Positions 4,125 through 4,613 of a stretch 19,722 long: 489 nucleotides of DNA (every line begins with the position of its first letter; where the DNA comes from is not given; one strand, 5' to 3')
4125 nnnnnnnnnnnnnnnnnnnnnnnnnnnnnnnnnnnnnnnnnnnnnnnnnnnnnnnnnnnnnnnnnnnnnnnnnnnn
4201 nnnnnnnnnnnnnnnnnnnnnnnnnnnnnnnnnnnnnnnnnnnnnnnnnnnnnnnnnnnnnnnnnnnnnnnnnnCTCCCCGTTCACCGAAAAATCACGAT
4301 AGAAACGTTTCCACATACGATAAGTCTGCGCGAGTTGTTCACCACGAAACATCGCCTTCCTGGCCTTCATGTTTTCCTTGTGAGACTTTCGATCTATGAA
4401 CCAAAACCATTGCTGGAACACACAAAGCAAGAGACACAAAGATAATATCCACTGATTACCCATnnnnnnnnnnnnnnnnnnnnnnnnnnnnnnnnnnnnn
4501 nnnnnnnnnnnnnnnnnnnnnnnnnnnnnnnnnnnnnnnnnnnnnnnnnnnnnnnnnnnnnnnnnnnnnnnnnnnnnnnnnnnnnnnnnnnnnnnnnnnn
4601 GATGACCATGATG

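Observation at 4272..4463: Four tightly coupled small genes downstream of repA encoding a membrane/periplasmic protein set (whole operon 3229-4463)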

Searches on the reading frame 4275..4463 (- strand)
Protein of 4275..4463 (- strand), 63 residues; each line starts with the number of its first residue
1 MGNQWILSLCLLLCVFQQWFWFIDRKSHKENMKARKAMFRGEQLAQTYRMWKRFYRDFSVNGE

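Call 4: search_protein_families(library=phrogs, proteins=[window:4275-4463:-], max_evalue=0.1)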
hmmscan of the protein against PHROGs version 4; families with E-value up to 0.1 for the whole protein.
seq(63 aa): 0 families

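Call 5: search_protein_families(library=pfam, proteins=[window:4275-4463:-], max_evalue=1)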
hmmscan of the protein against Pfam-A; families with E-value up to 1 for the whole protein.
seq(63 aa): 0 families

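Call 12: search_protein_families(library=padloc, proteins=[window:4275-4463:-], max_evalue=1)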
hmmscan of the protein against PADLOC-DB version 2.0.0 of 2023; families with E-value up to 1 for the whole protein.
seq(63 aa): 0 families

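Call 13: search_protein_families(library=ncbifam, proteins=[window:4275-4463:-], max_evalue=1)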
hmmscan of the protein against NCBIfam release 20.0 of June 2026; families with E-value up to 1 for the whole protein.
seq(63 aa): 0 families

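Call 77: search_dna_similar(query=window:4275-4463:-, collection=plasmids, mode=protein, max_rows=40, rows=spread, max_evalue=0.01)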
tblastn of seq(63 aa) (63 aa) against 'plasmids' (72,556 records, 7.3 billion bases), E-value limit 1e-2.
Records with a match: 80; places in all: 98; records where one place covers at least 80% of the query: 36.
Best place of each record, by identity: >=99% 12; 95-99% 11; 90-95% 3; <60% 54.
By first word of the organism name: Klebsiella 52; Escherichia 25; Citrobacter 2; Shigella 1.
By predicted mobility (MOB-suite, as given by PLSDB): non-mobilizable 80.
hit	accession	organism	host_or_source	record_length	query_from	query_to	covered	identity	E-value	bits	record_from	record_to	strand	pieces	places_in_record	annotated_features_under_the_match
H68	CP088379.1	Escherichia coli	Homo sapiens,blood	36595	1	63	100%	100.0%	1e-36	135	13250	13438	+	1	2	origin of replication binding family protein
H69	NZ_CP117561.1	Escherichia albertii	Columba livia,whole organism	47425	1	63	100%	100.0%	1e-36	135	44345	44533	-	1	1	none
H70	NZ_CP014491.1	Escherichia coli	Homo sapiens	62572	1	63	100%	100.0%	1e-36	135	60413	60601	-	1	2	hypothetical protein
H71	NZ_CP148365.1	Escherichia coli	Homo sapiens,single cell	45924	1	63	100%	100.0%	1e-36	135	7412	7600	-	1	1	plasmid replication protein, CyRepA1 family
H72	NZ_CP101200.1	Escherichia coli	Homo sapiens,cell culture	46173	1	63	100%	100.0%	1e-36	135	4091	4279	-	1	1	plasmid replication protein, CyRepA1 family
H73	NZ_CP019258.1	Escherichia coli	Homo sapiens,urine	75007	1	63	100%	100.0%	1e-36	135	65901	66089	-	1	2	hypothetical protein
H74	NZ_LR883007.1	Escherichia coli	-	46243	1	63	100%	98.4%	4e-36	133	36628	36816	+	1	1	plasmid replication protein, CyRepA1 family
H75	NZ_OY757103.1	Escherichia coli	-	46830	1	63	100%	95.2%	5e-35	130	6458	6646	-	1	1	hypothetical protein | plasmid replication protein, CyRepA1 family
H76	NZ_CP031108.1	Escherichia coli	Giant panda,fece sample,feces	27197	1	63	100%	95.2%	5e-35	130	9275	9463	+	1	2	hypothetical protein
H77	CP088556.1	Escherichia coli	Homo sapiens,blood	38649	1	63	100%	95.2%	5e-35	130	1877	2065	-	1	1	origin of replication binding family protein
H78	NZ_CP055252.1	Escherichia coli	chicken,anqing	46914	1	63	100%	95.2%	5e-35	130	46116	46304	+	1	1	plasmid replication protein, CyRepA1 family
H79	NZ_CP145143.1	Escherichia coli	-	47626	1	63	100%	90.5%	5e-32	122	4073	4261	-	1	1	plasmid replication protein, CyRepA1 family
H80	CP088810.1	Escherichia coli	Homo sapiens,blood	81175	1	63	100%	90.5%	5e-32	122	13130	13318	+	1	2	origin of replication binding family protein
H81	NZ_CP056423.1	Citrobacter sp. RHBSTW-00524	culture,Wastewater effluent sample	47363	15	63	78%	51.0%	1e-8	56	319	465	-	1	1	none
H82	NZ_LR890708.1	Klebsiella pneumoniae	Homo sapiens,wound swab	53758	9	62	86%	38.9%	2e-7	52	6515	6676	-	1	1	hypothetical protein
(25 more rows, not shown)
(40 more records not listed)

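Call 78: get_annotated_region(hit=H81, flank=3000)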
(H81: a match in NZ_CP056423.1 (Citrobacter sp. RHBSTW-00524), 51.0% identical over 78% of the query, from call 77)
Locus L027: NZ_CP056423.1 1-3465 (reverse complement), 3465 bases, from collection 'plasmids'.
description: Citrobacter sp. RHBSTW-00524 plasmid pRHBSTW-00524_3, complete sequence
organism: Citrobacter sp. RHBSTW-00524 (NCBI taxid 2742653)
taxonomy: Bacteria; Pseudomonadota; Gammaproteobacteria; Enterobacterales; Enterobacteriaceae; Citrobacter; Citrobacter sp. RHBSTW-00524
host: -; source: culture,Wastewater effluent sample; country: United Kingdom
typing (MOB-suite, as given by PLSDB): non-mobilizable; replicon rep_cluster_1
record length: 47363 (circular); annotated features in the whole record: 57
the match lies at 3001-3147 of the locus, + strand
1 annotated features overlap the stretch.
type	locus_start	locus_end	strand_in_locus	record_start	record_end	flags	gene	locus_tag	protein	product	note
CDS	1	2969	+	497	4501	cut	-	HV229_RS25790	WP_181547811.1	plasmid replication protein, CyRepA1 family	-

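Call 79: get_annotated_region(hit=H82, flank=3000)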
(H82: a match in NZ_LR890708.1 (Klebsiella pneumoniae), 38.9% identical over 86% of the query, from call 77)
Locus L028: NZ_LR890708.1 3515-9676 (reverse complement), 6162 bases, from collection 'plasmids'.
description: Klebsiella pneumoniae strain INF305 isolate INF305 plasmid 7, complete sequence
organism: Klebsiella pneumoniae (NCBI taxid 573)
taxonomy: Bacteria; Pseudomonadota; Gammaproteobacteria; Enterobacterales; Enterobacteriaceae; Klebsiella; Klebsiella pneumoniae
host: -; source: Homo sapiens,wound swab; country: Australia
typing (MOB-suite, as given by PLSDB): non-mobilizable; replicon rep_cluster_1
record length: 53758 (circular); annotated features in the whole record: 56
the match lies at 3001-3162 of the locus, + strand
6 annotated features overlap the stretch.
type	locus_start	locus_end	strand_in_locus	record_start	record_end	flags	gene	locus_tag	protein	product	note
CDS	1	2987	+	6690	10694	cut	-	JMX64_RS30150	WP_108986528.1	plasmid replication protein, CyRepA1 family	-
CDS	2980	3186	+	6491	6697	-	-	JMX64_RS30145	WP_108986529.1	hypothetical protein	-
CDS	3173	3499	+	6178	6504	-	-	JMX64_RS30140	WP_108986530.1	hypothetical protein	-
CDS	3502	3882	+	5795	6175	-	-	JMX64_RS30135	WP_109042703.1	hypothetical protein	-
CDS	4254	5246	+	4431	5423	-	-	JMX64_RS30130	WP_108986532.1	pesticin C-terminus-like muramidase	-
CDS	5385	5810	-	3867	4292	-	-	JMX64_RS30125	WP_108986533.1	hypothetical protein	-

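Call 80: get_annotated_region(hit=H79, flank=2000)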
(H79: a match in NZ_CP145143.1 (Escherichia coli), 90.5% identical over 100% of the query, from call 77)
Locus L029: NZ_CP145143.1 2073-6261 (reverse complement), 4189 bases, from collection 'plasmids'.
description: Escherichia coli strain CAVp367 plasmid pCAVP367-48
organism: Escherichia coli (NCBI taxid 562)
taxonomy: Bacteria; Pseudomonadota; Gammaproteobacteria; Enterobacterales; Enterobacteriaceae; Escherichia; Escherichia coli
host: -; source: -; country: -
typing (MOB-suite, as given by PLSDB): non-mobilizable
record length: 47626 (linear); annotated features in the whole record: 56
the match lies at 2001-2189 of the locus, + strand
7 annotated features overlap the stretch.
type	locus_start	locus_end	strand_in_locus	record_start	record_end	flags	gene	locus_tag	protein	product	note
CDS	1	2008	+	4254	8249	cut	-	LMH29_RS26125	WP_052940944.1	plasmid replication protein, CyRepA1 family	-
CDS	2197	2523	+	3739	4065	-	-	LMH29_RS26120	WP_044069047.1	hypothetical protein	-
CDS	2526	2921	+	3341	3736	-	-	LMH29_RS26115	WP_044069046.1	hypothetical protein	-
CDS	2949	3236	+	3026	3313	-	-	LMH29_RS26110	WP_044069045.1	hypothetical protein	-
CDS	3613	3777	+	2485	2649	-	-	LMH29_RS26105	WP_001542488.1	host cell division inhibitor Icd-like protein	-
CDS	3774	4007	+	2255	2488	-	-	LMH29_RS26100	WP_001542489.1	hypothetical protein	-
CDS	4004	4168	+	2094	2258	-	-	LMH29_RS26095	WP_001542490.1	BRO family protein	-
